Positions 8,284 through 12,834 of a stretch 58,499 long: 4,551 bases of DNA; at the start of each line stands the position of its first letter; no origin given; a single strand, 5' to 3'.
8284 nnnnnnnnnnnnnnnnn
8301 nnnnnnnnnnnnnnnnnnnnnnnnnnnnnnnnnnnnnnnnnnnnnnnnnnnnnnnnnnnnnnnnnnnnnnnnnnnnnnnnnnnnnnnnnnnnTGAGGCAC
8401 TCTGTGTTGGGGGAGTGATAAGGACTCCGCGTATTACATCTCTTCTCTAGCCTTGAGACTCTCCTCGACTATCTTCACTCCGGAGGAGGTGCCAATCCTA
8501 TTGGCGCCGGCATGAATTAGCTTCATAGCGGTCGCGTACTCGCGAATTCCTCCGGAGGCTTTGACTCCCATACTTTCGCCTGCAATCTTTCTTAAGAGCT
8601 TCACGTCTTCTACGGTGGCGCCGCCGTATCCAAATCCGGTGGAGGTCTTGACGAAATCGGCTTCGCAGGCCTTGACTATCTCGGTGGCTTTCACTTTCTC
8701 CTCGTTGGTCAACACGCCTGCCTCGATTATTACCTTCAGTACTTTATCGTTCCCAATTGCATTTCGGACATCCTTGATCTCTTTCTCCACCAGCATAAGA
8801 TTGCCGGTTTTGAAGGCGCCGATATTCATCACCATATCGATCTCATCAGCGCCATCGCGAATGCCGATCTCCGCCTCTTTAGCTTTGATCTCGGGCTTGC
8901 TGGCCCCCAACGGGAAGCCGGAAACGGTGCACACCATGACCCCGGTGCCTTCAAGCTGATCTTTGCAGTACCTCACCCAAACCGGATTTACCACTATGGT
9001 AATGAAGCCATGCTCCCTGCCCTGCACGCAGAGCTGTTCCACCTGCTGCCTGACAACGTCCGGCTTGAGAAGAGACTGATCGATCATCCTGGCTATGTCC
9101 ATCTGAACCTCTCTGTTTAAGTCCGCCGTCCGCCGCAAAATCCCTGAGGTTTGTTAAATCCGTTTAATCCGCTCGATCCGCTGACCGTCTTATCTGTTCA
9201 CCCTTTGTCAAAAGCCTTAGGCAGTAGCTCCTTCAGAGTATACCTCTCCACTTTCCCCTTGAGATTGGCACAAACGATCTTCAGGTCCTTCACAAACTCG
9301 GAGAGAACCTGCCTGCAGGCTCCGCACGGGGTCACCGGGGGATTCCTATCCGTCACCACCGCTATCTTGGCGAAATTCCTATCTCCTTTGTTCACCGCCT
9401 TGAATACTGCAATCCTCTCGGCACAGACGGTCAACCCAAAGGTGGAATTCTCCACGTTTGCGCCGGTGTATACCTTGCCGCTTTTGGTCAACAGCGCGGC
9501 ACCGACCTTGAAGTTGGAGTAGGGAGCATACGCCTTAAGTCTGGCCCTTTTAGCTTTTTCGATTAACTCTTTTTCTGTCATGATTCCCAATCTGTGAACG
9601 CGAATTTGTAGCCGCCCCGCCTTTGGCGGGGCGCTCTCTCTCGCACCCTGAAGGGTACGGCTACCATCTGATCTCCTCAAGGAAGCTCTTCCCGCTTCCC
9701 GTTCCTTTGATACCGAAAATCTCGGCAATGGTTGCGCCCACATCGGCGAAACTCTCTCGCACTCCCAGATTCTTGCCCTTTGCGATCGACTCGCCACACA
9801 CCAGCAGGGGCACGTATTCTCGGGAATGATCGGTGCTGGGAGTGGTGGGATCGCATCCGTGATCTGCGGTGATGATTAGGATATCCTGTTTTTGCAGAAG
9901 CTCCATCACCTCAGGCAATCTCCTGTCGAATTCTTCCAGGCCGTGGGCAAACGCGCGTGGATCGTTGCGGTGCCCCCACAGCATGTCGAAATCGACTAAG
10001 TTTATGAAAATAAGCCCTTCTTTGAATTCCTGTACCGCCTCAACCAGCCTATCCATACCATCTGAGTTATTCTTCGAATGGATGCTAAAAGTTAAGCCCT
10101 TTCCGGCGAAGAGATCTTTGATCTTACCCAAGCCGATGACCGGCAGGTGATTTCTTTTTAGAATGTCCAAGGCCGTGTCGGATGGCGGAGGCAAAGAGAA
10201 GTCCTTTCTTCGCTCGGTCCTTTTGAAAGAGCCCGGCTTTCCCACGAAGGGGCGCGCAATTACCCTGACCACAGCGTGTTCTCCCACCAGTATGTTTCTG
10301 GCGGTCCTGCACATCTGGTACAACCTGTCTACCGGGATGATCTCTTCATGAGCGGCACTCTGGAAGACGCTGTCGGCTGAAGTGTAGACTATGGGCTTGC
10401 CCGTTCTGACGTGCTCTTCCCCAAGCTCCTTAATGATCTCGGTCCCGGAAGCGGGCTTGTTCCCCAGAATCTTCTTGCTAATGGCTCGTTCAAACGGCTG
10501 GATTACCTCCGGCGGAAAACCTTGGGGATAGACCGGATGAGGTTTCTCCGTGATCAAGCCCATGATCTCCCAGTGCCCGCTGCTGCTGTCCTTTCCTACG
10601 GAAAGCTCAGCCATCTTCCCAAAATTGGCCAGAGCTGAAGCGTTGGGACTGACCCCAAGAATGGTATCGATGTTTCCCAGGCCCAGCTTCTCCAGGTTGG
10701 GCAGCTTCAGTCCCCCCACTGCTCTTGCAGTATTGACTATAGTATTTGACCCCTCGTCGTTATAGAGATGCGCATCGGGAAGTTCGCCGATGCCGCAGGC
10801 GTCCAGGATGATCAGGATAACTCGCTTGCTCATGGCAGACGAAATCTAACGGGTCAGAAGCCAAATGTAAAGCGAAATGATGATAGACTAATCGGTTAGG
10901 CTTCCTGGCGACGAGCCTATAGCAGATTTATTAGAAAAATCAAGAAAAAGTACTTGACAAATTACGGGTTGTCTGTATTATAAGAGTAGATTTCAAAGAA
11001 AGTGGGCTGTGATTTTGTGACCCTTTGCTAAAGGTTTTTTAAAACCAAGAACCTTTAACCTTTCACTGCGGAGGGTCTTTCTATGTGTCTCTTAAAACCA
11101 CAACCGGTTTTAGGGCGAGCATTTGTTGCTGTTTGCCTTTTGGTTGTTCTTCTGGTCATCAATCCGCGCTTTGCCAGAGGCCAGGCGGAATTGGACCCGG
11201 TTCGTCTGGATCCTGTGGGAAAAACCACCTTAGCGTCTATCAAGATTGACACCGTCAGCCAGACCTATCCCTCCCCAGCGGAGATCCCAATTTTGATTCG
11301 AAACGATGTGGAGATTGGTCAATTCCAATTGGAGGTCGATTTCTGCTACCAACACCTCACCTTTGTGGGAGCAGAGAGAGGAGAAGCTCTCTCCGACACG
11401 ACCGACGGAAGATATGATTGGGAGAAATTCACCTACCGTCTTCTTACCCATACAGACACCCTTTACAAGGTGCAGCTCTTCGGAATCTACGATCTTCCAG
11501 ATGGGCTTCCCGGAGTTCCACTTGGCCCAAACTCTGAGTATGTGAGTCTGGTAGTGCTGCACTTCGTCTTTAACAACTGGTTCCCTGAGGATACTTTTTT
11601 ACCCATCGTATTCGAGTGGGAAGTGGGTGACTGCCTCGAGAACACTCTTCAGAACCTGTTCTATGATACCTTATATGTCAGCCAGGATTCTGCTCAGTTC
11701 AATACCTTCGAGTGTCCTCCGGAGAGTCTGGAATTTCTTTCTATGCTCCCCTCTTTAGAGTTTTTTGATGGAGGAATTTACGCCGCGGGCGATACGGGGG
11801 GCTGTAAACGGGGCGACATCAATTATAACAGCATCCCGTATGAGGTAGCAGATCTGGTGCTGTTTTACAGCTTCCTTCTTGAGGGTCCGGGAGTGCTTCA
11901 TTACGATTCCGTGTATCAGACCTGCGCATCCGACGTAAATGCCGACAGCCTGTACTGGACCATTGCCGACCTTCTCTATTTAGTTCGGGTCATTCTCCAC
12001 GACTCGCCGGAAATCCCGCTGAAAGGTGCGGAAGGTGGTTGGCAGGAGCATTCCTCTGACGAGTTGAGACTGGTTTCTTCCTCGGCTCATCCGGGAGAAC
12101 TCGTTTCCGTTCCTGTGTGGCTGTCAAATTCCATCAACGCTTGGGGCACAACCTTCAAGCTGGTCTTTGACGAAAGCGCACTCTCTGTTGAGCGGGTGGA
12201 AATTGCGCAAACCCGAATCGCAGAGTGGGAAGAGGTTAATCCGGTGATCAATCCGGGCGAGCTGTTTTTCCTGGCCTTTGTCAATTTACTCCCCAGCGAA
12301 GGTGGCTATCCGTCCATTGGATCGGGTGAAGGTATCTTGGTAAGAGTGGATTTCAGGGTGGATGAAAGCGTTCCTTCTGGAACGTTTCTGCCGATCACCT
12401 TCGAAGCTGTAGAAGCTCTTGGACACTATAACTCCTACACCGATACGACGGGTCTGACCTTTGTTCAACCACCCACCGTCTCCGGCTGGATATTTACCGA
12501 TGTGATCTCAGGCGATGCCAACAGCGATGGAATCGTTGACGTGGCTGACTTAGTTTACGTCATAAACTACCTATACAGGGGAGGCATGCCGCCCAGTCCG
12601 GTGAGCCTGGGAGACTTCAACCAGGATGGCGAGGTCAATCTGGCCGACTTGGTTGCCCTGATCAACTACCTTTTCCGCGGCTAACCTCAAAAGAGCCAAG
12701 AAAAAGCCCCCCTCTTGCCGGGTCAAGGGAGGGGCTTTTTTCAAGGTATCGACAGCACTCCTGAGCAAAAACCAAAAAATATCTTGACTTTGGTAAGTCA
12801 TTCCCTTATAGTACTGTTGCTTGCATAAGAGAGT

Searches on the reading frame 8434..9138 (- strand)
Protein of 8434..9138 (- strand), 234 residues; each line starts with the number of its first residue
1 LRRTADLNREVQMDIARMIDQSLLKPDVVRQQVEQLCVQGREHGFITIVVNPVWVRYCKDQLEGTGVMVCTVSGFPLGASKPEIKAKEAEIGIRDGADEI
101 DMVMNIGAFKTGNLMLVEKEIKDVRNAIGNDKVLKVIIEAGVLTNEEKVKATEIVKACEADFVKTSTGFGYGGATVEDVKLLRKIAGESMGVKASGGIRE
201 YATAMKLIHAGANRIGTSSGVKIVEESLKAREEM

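Call 53: search_protein_families(library=pfam, proteins=[window:8434-9138:-], max_evalue=0.0001)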
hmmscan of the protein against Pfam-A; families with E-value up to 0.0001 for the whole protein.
window:8434-9138:- (234 aa): 1 family
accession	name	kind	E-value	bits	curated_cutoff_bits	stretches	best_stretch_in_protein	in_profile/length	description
PF01791.15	DeoC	-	1.2e-08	35.3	23.8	1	32-223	22-226/229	DeoC/LacD family aldolase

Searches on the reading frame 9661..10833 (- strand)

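Call 53: search_protein_families(library=pfam, proteins=[window:9661-10833:-], max_evalue=0.0001)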
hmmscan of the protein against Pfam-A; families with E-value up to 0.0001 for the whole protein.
window:9661-10833:- (390 aa): 1 family
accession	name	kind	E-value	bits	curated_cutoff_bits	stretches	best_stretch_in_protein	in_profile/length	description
PF01676.23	Metalloenzyme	-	1.3e-39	136.7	24.3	1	3-376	1-251/252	Metalloenzyme superfamily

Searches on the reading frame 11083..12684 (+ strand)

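Call 53: search_protein_families(library=pfam, proteins=[window:11083-12684:+], max_evalue=0.0001)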
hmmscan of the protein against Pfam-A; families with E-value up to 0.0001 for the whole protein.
window:11083-12684:+ (533 aa): 2 families
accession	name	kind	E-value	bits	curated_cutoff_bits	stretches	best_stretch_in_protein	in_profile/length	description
PF00404.24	Dockerin_1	-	2.2e-11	44.2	22.9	1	477-530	2-56/57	Dockerin type I domain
PF00963.24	Cohesin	-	3.7e-06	27.6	24.1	1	330-443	5-117/139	Cohesin domain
